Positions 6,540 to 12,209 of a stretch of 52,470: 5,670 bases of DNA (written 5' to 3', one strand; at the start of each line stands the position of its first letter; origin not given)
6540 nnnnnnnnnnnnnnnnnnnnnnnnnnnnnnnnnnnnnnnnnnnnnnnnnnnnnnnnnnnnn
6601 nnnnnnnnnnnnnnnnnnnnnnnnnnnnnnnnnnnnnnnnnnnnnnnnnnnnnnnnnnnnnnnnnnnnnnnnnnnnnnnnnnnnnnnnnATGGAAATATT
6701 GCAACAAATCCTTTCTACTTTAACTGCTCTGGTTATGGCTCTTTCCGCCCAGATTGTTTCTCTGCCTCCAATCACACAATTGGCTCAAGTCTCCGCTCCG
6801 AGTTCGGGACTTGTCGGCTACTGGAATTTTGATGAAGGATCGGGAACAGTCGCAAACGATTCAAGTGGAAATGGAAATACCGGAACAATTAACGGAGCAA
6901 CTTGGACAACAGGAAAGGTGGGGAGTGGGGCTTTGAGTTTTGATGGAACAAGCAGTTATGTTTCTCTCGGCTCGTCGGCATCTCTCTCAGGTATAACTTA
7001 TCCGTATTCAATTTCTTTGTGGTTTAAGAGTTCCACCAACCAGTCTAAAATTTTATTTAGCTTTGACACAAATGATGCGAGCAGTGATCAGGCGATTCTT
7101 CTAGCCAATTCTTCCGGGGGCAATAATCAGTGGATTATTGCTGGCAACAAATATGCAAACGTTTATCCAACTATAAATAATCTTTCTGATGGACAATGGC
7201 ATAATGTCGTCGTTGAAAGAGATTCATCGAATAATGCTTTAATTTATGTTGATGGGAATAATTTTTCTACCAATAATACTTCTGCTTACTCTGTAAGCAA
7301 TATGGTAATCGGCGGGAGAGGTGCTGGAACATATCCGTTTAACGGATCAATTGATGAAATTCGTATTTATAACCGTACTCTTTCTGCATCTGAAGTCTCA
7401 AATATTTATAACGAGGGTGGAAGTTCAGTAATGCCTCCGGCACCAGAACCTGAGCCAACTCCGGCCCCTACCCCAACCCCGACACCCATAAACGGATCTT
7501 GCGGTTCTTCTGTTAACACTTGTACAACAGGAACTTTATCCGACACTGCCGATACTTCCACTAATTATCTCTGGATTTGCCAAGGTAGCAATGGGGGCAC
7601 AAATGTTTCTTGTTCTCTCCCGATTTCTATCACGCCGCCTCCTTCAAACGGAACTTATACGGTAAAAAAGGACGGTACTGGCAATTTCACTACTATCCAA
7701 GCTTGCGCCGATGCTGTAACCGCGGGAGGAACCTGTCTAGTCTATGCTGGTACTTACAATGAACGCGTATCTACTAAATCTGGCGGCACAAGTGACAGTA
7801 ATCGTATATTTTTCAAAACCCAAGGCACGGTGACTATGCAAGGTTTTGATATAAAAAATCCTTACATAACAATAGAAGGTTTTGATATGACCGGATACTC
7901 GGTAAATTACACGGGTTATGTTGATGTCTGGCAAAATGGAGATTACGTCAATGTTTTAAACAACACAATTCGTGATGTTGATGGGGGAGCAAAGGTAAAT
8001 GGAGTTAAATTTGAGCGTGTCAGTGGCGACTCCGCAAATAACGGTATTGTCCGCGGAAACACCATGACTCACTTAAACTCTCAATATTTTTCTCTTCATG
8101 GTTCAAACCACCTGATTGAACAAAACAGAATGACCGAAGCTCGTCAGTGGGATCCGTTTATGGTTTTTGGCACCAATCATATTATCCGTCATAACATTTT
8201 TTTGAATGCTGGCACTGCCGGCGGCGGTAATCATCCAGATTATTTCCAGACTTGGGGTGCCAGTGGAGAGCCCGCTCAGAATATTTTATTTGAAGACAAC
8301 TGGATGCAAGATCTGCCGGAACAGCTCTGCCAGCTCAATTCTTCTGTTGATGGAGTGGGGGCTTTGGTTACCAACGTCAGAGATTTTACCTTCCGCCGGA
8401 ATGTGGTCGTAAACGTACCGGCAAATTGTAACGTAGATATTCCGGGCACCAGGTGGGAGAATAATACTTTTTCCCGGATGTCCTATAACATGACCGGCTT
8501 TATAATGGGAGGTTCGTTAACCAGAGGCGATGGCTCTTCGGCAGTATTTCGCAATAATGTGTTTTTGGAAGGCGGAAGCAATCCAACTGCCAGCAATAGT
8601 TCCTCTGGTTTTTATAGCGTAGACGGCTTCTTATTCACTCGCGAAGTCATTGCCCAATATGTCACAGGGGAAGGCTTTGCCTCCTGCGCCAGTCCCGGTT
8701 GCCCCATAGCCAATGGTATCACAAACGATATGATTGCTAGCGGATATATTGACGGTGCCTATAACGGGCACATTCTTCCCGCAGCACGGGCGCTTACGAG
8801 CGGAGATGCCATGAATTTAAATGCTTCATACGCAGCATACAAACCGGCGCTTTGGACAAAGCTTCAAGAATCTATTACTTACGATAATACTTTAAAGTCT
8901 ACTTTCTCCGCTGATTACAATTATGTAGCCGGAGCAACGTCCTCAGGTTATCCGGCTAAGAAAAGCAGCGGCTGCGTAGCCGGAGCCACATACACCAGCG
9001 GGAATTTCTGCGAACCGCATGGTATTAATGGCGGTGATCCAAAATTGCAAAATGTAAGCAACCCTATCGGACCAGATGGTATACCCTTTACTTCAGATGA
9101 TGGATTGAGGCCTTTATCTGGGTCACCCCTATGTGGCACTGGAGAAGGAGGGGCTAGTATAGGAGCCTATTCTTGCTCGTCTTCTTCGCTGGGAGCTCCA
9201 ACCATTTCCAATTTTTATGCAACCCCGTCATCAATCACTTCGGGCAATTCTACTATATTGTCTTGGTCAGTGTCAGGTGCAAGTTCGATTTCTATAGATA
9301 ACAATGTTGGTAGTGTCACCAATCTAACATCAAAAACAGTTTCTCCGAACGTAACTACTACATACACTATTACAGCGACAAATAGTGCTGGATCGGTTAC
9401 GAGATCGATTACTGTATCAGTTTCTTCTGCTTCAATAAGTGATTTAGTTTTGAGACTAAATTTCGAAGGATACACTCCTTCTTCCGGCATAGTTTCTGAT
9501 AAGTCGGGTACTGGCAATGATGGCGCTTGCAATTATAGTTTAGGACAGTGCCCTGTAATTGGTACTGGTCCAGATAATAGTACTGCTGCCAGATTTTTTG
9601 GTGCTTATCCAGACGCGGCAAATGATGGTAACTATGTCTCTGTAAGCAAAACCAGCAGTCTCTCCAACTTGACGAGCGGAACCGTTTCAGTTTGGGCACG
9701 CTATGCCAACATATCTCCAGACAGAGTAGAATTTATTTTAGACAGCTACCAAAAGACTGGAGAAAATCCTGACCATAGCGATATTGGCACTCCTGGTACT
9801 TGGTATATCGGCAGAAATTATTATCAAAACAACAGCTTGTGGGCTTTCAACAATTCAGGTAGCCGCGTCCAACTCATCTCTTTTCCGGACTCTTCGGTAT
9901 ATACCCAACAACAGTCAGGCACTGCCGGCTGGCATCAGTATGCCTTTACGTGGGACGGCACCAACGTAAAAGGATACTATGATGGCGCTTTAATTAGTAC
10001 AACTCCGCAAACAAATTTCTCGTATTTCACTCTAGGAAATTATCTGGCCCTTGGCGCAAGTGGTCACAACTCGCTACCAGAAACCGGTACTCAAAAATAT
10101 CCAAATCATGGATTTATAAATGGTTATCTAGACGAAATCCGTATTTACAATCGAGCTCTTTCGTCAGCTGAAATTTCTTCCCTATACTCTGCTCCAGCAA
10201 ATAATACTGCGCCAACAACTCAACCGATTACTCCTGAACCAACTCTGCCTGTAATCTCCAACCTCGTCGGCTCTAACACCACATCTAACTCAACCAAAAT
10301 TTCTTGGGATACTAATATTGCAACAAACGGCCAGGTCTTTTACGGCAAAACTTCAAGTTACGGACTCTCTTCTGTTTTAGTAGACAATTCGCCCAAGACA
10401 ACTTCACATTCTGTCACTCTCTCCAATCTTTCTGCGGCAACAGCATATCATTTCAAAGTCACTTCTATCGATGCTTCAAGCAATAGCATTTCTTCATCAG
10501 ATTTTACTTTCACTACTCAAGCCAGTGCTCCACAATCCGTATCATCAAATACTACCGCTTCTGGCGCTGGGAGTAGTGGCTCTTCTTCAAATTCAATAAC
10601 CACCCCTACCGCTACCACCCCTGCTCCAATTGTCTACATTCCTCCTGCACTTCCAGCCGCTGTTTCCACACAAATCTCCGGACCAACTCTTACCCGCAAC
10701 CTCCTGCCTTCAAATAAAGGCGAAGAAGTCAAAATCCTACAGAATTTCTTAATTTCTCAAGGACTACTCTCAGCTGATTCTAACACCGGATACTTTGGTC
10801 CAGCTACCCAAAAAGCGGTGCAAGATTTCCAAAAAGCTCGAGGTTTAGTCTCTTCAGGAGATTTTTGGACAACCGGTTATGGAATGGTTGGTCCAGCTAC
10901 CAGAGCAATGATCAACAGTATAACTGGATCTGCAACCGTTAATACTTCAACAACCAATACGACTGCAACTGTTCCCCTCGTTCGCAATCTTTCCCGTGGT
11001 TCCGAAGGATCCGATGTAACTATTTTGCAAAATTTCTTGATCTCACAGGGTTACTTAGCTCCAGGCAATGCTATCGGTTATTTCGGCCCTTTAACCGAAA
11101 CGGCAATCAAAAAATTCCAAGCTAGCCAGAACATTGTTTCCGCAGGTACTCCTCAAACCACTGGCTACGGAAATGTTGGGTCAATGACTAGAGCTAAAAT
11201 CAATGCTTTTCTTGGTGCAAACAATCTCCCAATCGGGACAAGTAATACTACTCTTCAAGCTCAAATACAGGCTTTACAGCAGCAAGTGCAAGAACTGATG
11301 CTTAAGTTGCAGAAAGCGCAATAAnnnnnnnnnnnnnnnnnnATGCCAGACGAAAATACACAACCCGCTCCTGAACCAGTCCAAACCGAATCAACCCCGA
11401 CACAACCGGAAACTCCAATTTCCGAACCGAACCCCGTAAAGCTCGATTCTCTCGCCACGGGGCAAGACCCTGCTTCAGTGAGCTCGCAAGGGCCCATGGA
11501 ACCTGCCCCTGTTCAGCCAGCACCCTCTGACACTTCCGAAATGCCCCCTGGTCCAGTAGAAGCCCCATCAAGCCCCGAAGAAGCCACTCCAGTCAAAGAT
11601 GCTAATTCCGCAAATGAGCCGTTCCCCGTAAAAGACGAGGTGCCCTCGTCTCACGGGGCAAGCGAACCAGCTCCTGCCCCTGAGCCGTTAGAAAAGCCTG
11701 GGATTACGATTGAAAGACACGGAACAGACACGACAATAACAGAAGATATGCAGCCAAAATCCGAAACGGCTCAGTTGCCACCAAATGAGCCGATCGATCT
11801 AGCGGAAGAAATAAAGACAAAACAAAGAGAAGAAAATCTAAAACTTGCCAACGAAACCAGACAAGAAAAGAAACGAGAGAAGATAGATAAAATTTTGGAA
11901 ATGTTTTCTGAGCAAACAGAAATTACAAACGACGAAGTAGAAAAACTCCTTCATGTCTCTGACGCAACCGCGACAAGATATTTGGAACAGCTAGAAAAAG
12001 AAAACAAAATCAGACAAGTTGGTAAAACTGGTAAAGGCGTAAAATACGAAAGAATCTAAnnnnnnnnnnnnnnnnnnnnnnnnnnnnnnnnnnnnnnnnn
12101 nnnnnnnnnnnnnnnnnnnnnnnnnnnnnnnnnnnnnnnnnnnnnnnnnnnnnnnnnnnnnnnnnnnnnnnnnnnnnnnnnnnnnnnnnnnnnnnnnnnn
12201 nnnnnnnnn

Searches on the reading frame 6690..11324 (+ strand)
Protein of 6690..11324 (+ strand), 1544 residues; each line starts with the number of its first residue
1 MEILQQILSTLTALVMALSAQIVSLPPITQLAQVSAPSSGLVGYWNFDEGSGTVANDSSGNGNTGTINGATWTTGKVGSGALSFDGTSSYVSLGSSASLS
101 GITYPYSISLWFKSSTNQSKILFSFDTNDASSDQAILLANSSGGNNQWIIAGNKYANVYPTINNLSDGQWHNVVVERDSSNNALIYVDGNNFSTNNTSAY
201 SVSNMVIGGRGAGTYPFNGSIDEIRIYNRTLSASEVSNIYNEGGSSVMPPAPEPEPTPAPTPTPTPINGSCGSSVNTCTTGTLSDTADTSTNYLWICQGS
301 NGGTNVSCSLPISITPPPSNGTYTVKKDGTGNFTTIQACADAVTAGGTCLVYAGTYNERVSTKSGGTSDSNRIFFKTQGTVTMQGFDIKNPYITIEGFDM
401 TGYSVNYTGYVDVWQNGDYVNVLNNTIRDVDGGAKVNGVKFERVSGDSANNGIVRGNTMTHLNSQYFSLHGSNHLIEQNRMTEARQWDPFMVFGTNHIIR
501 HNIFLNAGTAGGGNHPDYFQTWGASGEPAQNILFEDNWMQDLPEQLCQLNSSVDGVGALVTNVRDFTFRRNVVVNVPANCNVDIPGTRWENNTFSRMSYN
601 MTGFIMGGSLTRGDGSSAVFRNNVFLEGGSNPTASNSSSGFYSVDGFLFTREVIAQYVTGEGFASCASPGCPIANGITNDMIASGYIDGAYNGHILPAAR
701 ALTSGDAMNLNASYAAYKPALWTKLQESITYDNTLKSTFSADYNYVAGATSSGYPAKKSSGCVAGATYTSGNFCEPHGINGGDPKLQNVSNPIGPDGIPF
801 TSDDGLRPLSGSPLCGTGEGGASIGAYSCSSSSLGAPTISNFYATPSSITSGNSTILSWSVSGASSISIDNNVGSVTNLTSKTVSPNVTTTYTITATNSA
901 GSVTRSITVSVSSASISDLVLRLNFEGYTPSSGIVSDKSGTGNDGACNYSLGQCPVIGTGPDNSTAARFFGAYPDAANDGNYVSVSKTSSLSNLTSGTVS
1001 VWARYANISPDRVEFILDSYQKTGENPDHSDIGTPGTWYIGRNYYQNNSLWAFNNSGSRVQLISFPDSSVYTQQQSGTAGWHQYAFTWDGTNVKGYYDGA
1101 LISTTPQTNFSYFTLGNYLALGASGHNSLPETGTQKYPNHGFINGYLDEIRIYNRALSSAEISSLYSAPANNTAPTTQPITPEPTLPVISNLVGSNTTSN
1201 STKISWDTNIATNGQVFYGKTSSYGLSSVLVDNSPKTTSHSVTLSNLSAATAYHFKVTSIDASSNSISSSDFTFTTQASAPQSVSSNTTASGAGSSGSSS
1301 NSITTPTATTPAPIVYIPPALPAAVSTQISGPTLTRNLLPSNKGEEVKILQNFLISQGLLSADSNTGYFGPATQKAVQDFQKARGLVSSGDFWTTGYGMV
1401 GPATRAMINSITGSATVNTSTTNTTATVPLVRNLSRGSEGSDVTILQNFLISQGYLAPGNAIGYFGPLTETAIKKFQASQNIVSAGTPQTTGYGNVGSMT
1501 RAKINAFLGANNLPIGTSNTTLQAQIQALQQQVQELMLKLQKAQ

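Call 33: search_protein_families(library=pfam, proteins=[window:6690-11324:+], max_evalue=0.001)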
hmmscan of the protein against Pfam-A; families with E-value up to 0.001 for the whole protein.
window:6690-11324:+ (1544 aa): 7 families
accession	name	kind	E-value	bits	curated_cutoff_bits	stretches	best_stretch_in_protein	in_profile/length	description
PF13385.13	Laminin_G_3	-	4e-34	118.4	27.6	2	85-237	1-151/151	Concanavalin A-like lectin/glucanases superfamily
PF01471.23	PG_binding_1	-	4.5e-23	81.6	23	2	1344-1390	2-47/57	Putative peptidoglycan binding domain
PF02210.31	Laminin_G_2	-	7.2e-09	36.6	22.9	1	162-226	47-123/126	Laminin G domain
PF16656.11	Pur_ac_phosph_N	-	1.3e-06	29.3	30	1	1195-1276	9-93/93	Purple acid Phosphatase, N-terminal domain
PF07953.20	Toxin_R_bind_N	-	1.6e-05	25.1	23.8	1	54-230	3-190/191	Clostridium neurotoxin, N-terminal receptor binding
PF02973.23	Sialidase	-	7.9e-05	22.7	26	0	210-239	155-184/189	Sialidase, N-terminal domain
PF00041.27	fn3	-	0.0003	21.4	25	1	1190-1269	4-78/84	Fibronectin type III domain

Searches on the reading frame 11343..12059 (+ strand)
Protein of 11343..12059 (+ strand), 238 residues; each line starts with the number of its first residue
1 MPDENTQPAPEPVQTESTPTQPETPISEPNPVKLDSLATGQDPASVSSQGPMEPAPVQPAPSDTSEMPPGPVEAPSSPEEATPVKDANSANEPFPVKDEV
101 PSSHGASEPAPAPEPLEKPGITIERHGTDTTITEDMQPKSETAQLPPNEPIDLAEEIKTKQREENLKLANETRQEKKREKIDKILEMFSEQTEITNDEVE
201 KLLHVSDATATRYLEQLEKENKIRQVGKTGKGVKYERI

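Call 33: search_protein_families(library=pfam, proteins=[window:11343-12059:+], max_evalue=0.001)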
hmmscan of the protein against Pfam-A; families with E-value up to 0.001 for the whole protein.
window:11343-12059:+ (238 aa): 3 families
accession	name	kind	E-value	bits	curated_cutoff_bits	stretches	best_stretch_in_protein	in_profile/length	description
PF04703.18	FaeA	-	0.00031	21.4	20.7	1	182-233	3-54/62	FaeA-like protein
PF13412.12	HTH_24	-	0.0006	19.8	21.9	0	183-224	7-48/48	Winged helix-turn-helix DNA-binding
PF08279.18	HTH_11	-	0.00089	19.5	25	0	182-232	3-53/55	HTH domain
